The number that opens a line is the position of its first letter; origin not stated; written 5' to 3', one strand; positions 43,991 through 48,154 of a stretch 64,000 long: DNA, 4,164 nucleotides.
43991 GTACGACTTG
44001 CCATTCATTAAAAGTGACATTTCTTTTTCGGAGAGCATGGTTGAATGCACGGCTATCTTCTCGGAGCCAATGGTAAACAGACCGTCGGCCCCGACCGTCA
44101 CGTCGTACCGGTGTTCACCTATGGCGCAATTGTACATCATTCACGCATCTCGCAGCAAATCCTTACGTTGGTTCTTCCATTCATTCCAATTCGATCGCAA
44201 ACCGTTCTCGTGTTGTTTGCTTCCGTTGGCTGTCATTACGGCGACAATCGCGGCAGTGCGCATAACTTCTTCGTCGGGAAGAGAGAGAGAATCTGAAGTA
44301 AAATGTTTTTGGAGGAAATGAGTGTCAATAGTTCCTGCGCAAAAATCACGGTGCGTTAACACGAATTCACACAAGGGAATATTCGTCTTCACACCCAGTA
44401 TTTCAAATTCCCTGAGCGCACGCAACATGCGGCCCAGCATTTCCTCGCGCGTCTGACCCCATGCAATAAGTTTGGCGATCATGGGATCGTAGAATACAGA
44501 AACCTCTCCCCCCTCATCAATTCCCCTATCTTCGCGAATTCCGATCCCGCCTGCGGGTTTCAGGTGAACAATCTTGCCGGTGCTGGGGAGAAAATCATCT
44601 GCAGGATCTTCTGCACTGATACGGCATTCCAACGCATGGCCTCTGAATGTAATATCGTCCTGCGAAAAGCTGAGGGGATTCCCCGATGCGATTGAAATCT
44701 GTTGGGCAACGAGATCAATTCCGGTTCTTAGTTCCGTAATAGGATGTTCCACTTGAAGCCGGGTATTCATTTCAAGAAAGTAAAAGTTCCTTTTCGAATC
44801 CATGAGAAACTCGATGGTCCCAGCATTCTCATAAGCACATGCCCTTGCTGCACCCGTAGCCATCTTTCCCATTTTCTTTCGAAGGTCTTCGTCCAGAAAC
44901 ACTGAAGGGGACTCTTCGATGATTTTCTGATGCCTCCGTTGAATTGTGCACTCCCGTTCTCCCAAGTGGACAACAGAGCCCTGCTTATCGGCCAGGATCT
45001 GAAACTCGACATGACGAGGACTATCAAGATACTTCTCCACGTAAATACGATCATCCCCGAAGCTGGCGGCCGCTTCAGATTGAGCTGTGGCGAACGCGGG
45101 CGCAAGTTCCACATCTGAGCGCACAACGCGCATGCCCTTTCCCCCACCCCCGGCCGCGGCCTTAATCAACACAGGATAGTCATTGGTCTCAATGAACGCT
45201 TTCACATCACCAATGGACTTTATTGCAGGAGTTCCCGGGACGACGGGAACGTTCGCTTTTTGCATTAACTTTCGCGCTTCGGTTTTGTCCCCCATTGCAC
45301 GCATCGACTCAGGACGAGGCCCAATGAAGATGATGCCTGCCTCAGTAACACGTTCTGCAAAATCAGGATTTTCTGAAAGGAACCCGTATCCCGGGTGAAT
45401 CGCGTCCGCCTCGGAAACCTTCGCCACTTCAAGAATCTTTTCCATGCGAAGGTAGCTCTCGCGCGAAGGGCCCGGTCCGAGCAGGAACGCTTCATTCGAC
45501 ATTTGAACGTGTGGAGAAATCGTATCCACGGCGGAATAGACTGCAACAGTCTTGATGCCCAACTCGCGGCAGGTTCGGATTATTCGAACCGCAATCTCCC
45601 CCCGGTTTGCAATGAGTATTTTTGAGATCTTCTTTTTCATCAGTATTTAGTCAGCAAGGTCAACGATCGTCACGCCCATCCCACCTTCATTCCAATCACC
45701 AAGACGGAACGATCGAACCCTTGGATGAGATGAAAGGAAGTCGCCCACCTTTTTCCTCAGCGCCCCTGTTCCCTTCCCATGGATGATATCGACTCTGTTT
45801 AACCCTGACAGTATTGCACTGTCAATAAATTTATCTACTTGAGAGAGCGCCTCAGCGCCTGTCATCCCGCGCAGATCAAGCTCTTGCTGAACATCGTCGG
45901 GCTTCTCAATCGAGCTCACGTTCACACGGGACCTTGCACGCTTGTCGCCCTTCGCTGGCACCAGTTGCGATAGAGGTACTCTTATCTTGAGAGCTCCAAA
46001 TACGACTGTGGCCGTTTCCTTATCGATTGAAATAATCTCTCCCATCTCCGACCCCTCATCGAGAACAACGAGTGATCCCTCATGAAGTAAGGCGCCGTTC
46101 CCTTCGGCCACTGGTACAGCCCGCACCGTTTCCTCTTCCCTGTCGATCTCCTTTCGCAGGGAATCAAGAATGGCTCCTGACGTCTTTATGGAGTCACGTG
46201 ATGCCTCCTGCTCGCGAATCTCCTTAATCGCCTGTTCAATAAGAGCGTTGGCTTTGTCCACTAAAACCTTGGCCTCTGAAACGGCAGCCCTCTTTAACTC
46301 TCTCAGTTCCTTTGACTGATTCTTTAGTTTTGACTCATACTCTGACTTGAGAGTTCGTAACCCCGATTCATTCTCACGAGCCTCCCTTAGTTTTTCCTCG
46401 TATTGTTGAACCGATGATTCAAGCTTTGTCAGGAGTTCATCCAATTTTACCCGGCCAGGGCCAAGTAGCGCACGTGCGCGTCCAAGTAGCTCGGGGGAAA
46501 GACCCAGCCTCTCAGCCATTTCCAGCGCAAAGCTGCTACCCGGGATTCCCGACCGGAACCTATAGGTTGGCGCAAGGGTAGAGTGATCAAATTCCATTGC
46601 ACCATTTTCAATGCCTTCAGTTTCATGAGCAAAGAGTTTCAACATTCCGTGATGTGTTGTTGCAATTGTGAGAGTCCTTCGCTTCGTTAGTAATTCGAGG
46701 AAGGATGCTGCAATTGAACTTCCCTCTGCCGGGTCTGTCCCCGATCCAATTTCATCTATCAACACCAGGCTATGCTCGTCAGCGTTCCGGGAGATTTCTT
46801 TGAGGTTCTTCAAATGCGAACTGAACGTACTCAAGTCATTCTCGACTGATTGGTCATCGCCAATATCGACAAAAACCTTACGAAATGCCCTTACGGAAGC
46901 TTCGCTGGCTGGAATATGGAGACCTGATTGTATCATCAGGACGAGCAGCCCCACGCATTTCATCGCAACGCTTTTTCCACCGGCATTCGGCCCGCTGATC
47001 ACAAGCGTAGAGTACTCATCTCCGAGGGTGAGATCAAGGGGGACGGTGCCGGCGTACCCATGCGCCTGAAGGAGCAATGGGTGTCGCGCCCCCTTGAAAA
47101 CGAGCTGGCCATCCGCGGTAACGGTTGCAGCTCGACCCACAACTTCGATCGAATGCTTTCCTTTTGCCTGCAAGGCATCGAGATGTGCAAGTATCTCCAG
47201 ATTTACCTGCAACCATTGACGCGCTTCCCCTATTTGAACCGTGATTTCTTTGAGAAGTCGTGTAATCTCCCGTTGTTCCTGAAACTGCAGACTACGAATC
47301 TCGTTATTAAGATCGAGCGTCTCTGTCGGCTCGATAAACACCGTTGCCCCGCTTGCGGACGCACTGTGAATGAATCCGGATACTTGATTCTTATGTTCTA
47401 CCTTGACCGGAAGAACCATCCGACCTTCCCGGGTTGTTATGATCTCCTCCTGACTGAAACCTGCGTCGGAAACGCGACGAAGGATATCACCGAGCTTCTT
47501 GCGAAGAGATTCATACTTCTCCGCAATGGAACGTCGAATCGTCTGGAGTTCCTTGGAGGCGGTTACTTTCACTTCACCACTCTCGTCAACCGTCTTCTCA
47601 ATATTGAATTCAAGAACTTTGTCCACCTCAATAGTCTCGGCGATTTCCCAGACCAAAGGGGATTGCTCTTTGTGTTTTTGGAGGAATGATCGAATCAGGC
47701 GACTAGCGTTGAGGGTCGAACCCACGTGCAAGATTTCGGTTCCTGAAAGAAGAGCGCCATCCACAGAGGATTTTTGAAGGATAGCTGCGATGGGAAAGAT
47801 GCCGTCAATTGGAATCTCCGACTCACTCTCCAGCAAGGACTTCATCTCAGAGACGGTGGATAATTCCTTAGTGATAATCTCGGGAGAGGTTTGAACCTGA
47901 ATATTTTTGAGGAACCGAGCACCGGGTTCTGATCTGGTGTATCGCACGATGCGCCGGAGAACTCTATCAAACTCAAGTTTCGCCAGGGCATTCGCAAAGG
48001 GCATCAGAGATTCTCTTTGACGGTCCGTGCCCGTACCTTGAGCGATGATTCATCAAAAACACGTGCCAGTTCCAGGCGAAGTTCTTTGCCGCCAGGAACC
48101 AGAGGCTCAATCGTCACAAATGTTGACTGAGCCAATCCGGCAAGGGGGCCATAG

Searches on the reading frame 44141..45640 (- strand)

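Call 39: search_protein_families(library=ncbifam, proteins=[window:44141-45640:-], max_evalue=0.00001)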
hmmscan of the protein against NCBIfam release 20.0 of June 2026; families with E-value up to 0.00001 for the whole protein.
window:44141-45640:- (499 aa): 30 families (the best 25 are shown)
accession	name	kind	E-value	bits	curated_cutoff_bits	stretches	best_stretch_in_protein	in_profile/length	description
NF006406.0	PRK08654.1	equivalog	1.8e-195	650.2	739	1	6-450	3-449/499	acetyl-CoA carboxylase biotin carboxylase subunit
NF006367.0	PRK08591.1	subfamily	3.1e-192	639.3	597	1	5-449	2-447/451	acetyl-CoA carboxylase biotin carboxylase subunit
NF009554.0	PRK12999.1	equivalog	2.4e-187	625.1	965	1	2-479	2-488/1147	pyruvate carboxylase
TIGR00514.1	accC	equivalog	1.4e-185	617.5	626.5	1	5-448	2-446/449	acetyl-CoA carboxylase biotin carboxylase subunit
NF004085.0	PRK05586.1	equivalog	9.6e-180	598.2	723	1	5-448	2-446/448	acetyl-CoA carboxylase biotin carboxylase subunit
TIGR01235.1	pyruv_carbox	equivalog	7.2e-171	570.2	1114.45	1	7-478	1-483/1143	pyruvate carboxylase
NF005525.0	PRK07178.1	equivalog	1.4e-161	538.3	768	1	5-472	2-468/471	acetyl-CoA carboxylase biotin carboxylase subunit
NF009471.0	PRK12833.1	equivalog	6e-161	536.1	686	1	1-451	1-452/467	acetyl-CoA carboxylase biotin carboxylase subunit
NF006287.0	PRK08463.1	equivalog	5.2e-158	526.8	775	1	5-471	2-469/479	acetyl-CoA carboxylase subunit A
NF006286.0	PRK08462.1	equivalog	2.5e-156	521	740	1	2-446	1-444/445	acetyl-CoA carboxylase biotin carboxylase subunit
TIGR02712.1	urea_carbox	equivalog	9.9e-153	510.4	1303.85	1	6-447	2-443/1201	urea carboxylase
TIGR01369.1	CPSaseII_lrg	equivalog_domain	5.5e-15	54.1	1027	1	17-324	577-870/1052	carbamoyl-phosphate synthase (glutamine-hydrolyzing) large subunit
NF003671.0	PRK05294.1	equivalog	1.8e-12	45.7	599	1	18-323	575-866/1058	carbamoyl-phosphate synthase large subunit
TIGR01205.1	D_ala_D_alaTIGR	subfamily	6.2e-12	45.1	245.65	1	101-293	89-285/318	D-alanine--D-alanine ligase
NF002378.0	PRK01372.1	subfamily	8.2e-12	44.4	243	1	116-293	99-269/305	D-alanine--D-alanine ligase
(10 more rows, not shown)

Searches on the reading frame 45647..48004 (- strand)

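Call 40: search_protein_families(library=ncbifam, proteins=[window:45647-48004:-], max_evalue=0.00001)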
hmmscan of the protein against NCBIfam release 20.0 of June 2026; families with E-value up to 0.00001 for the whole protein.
window:45647-48004:- (785 aa): 5 families
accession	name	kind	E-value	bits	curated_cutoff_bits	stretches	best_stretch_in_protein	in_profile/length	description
TIGR01069.2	mutS2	equivalog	1.3e-243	810.9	400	1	5-783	3-790/790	endonuclease MutS2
NF052383.1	ATPase_KamC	equivalog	1.6e-56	192.2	300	1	12-453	3-429/508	lysine 5,6-aminomutase reactivase ATPase KamC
NF003810.1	PRK05399.1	equivalog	5.8e-46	157.5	480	1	15-514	280-789/793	DNA mismatch repair protein MutS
TIGR01070.1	mutS1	equivalog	1.1e-35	123.3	641.7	1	236-577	498-828/840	DNA mismatch repair protein MutS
NF003432.0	PRK04946.1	equivalog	2.7e-06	27.4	128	1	709-768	98-157/181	endonuclease SmrB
